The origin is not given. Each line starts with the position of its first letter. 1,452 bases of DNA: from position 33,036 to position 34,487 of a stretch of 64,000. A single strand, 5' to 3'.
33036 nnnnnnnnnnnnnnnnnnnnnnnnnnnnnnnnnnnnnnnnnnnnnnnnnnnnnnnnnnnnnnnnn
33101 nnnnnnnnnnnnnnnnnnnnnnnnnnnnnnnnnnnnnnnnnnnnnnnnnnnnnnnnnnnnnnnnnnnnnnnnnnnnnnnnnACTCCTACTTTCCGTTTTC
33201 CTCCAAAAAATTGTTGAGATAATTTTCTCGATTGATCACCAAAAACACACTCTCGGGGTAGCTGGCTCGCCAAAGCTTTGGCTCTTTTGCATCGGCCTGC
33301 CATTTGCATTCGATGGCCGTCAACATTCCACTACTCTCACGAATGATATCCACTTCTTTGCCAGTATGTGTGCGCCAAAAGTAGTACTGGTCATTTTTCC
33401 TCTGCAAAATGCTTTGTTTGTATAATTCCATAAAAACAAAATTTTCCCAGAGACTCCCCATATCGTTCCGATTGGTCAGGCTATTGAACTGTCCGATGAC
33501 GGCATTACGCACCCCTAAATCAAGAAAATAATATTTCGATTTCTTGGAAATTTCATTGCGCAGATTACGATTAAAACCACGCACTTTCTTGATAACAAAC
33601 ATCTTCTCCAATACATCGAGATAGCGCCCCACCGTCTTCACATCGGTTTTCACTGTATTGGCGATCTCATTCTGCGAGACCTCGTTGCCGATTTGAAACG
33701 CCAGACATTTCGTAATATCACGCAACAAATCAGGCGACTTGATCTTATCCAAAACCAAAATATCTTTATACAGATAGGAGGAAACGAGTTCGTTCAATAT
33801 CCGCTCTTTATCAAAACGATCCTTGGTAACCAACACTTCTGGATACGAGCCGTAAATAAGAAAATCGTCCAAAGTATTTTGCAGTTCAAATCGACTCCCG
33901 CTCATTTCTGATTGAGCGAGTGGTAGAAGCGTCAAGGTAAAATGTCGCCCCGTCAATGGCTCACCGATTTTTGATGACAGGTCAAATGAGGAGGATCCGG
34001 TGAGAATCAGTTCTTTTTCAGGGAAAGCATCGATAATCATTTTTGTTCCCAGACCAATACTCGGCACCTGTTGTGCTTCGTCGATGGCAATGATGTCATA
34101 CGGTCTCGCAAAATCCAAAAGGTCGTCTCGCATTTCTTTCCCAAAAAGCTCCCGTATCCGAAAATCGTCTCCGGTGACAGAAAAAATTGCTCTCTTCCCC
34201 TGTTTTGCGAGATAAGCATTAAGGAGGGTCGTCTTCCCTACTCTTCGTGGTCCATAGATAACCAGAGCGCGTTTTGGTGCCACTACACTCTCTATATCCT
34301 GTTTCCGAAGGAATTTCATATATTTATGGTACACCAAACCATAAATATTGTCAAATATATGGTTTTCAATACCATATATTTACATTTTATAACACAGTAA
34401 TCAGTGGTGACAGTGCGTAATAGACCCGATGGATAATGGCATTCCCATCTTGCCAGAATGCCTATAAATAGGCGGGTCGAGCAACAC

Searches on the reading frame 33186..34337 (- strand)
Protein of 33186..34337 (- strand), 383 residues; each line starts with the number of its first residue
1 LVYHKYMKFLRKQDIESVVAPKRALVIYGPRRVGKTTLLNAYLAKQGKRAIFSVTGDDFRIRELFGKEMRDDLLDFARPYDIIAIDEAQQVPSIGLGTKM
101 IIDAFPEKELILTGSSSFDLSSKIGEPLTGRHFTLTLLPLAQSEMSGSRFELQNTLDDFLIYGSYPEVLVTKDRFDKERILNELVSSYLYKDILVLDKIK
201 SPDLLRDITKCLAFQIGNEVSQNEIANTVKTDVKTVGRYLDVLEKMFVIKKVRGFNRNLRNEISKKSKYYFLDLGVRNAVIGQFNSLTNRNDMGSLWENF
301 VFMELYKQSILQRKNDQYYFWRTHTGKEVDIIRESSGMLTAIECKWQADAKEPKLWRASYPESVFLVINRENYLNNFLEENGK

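Call 3: search_protein_families(library=pfam, proteins=[window:33186-34337:-], max_evalue=1)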
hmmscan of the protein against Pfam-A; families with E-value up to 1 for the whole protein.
window:33186-34337:- (383 aa): 10 families
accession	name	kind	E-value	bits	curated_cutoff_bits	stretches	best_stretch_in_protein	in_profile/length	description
PF13635.12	DUF4143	-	2e-40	138.6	28.1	1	191-346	2-159/160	Domain of unknown function (DUF4143)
PF13173.12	AAA_14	-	6.9e-26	91.2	27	1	22-145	2-128/129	AAA domain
PF13401.12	AAA_22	-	0.00011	23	27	1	22-51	5-37/130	AAA domain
PF01637.24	ATPase_2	-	0.00014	22.1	33.2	1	21-53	19-54/225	ATPase domain predominantly from Archaea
PF00004.35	AAA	-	0.0019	19.1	21.2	1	26-91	2-69/131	ATPase family associated with various cellular activities (AAA)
PF03008.20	DUF234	-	0.006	17.4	22.5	1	291-348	30-91/100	Archaea bacterial proteins of unknown function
PF13191.12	AAA_16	-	0.0083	17.1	32.6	1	18-58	19-60/167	AAA ATPase domain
PF22979.2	HTH_69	-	0.02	15.2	27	1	218-256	25-63/69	Winged helix-turn-helix domain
PF08477.19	Roc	-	0.085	13.5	27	1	25-64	2-41/119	Ras of Complex, Roc, domain of DAPkinase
PF08440.15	Poty_PP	-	0.13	11.8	23.4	1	211-267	134-188/277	Potyviridae polyprotein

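Call 5: search_protein_families(library=padloc, proteins=[window:33186-34337:-], max_evalue=1)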
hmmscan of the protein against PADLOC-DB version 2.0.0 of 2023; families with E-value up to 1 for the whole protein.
window:33186-34337:- (383 aa): 11 families
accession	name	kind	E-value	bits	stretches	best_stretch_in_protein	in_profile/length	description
PDLC04789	PDC-S01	-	1.5e-130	433.6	1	12-376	7-372/375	-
PDLC04790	PDC-S01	-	5.8e-65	217.7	1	12-352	17-373/422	-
PDLC04787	PDC-S01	-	4.1e-54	182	1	11-349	13-360/412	-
PDLC04791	PDC-S01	-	9.7e-34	114.7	1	24-380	21-388/395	-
PDLC04788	PDC-S01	-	5.3e-17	59.9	2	152-347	176-383/448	-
PDLC04786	PDC-S01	-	1.4e-13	48.4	2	152-355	183-395/439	-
PDLC04792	PDC-S01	-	2.5e-06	24.3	2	268-349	306-387/452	-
PDLC04984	PDC-S27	-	0.00026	18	1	25-57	26-55/474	-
PDLC01857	CARF3--CARF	-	0.0017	16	1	215-257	139-181/201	-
PDLC04140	mad8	-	0.0031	15.1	1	19-66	24-67/314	mads_8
PDLC01434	CasR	-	0.0074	14.2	1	209-252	131-174/191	"CAS-I,CAS-II,CAS-III,CAS-IV,CAS-V,CAS-VI; associated_signaling"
